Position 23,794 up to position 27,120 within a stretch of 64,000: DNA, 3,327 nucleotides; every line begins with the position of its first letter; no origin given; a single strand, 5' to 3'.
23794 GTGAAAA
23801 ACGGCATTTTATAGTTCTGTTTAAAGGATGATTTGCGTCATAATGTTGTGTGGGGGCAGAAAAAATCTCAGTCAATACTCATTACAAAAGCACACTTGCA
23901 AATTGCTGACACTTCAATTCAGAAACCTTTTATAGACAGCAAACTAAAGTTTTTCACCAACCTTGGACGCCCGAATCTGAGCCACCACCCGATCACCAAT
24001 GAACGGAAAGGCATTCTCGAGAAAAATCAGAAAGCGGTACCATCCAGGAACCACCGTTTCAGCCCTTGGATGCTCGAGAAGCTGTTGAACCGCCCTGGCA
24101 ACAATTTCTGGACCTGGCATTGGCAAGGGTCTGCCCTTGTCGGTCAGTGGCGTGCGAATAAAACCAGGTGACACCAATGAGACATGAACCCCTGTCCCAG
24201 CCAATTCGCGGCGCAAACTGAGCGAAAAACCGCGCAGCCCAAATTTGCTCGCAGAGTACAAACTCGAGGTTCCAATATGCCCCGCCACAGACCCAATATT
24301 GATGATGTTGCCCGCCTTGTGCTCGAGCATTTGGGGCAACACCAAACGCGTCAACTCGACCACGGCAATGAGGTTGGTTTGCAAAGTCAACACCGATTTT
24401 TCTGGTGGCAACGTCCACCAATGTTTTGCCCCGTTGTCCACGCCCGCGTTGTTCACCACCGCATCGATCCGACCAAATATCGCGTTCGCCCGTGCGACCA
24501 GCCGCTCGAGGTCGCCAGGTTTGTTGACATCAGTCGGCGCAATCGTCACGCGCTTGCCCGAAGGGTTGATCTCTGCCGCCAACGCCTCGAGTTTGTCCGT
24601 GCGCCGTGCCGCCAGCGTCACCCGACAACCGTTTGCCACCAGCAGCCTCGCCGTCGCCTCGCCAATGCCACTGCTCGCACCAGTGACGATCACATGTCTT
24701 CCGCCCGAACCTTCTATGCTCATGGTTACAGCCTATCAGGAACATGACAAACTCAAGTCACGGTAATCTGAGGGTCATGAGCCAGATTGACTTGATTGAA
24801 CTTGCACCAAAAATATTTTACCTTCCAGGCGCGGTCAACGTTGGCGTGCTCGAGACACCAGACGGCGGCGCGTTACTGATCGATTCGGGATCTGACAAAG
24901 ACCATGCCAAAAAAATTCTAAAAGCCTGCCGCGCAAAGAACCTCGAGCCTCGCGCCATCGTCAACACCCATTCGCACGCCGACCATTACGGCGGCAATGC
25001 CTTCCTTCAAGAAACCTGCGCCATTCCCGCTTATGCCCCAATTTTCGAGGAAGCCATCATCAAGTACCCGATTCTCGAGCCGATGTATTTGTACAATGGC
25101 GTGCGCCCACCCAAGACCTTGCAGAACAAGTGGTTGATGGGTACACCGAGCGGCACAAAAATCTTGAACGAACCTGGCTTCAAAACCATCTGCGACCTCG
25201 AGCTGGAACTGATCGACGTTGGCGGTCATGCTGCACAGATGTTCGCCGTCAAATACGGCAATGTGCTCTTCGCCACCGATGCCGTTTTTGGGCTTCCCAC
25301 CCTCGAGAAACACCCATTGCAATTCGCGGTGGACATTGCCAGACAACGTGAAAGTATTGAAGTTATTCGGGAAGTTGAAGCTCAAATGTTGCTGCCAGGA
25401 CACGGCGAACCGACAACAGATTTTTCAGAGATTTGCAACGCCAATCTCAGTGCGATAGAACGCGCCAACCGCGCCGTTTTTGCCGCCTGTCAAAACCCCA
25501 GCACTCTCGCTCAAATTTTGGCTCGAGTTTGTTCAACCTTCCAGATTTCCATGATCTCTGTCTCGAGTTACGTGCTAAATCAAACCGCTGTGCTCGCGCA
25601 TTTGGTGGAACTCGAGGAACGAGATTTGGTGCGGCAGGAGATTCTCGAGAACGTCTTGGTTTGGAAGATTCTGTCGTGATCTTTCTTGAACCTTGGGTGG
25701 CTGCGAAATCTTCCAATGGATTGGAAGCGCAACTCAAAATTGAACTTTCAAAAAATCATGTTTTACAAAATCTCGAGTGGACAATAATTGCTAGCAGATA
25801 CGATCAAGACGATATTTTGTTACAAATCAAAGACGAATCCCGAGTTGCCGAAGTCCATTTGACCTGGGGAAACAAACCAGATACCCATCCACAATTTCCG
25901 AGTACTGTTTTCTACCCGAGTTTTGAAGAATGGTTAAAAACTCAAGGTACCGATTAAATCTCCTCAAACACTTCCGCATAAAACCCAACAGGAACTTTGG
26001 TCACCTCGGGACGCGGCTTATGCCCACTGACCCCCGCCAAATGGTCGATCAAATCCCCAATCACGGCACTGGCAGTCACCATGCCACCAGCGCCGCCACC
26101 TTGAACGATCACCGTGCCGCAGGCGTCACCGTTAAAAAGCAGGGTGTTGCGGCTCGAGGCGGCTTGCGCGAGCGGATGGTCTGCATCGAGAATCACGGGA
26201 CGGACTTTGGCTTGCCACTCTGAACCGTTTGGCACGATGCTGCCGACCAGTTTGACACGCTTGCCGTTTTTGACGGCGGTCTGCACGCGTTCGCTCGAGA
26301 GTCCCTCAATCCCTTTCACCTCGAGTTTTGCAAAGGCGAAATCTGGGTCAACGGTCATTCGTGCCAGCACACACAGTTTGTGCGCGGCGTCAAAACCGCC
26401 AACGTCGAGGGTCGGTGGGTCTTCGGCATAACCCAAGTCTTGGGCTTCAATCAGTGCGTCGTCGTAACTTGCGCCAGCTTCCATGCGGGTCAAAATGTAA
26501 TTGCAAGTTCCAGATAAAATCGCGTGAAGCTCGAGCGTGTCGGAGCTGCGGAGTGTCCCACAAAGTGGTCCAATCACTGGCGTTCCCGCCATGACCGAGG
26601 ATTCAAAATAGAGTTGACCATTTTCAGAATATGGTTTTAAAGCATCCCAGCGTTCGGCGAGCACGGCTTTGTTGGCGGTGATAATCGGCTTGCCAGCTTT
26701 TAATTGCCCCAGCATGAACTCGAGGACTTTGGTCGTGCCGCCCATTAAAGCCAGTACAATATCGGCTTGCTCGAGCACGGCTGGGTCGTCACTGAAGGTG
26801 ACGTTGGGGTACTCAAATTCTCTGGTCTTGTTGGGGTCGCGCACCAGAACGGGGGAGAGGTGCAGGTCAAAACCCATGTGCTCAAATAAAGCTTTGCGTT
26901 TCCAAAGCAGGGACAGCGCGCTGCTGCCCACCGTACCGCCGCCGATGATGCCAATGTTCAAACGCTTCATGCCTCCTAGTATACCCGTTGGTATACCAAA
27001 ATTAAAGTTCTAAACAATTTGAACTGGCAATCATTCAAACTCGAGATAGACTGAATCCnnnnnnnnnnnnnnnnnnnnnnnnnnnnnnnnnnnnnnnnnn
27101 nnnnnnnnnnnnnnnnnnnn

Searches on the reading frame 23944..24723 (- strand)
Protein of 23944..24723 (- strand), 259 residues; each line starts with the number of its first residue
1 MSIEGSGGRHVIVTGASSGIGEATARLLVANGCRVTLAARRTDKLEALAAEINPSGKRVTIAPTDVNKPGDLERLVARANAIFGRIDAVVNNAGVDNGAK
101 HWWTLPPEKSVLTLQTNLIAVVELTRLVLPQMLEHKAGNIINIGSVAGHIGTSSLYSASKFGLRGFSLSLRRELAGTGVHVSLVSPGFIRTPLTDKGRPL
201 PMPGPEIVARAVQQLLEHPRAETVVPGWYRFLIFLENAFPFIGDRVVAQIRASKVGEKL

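Call 79: search_protein_families(library=pfam, proteins=[window:23944-24723:-], max_evalue=0.00001)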
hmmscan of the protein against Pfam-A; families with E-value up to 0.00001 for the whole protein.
window:23944-24723:- (259 aa): 3 families
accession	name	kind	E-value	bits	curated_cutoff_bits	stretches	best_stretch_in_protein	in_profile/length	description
PF00106.31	adh_short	-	7.7e-53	179.3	26.6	1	10-196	2-189/195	short chain dehydrogenase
PF13561.12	adh_short_C2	-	1.7e-34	119.8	27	1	15-196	1-183/236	Enoyl-(Acyl carrier protein) reductase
PF08659.16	KR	-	8.9e-10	39.2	22.6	1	11-97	3-93/180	KR domain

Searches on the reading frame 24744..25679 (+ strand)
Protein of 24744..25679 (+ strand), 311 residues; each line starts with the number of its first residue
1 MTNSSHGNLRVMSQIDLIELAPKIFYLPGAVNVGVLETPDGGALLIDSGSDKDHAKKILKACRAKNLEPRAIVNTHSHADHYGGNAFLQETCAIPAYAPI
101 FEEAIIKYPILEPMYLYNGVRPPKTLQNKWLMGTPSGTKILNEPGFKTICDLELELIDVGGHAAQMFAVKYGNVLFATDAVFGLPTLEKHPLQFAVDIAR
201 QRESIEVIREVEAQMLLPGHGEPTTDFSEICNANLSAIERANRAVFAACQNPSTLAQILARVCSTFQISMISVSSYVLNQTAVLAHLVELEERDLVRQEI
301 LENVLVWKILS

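Call 78: search_protein_families(library=pfam, proteins=[window:24744-25679:+], max_evalue=0.00001)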
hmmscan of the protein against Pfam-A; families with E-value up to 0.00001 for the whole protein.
window:24744-25679:+ (311 aa): 1 family
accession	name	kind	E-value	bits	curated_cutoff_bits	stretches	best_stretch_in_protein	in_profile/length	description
PF00753.33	Lactamase_B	-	1e-20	75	22.7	1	28-220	3-196/196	Metallo-beta-lactamase superfamily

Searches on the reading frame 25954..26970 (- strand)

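Call 78: search_protein_families(library=pfam, proteins=[window:25954-26970:-], max_evalue=0.00001)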
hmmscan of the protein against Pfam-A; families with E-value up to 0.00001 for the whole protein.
window:25954-26970:- (338 aa): 2 families
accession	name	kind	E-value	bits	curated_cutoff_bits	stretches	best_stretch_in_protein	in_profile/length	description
PF00742.24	Homoserine_dh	-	2.5e-52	177.6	22.9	1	131-308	1-173/173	Homoserine dehydrogenase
PF03447.22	NAD_binding_3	-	9e-08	33.3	24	1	10-111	1-102/116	Homoserine dehydrogenase, NAD binding domain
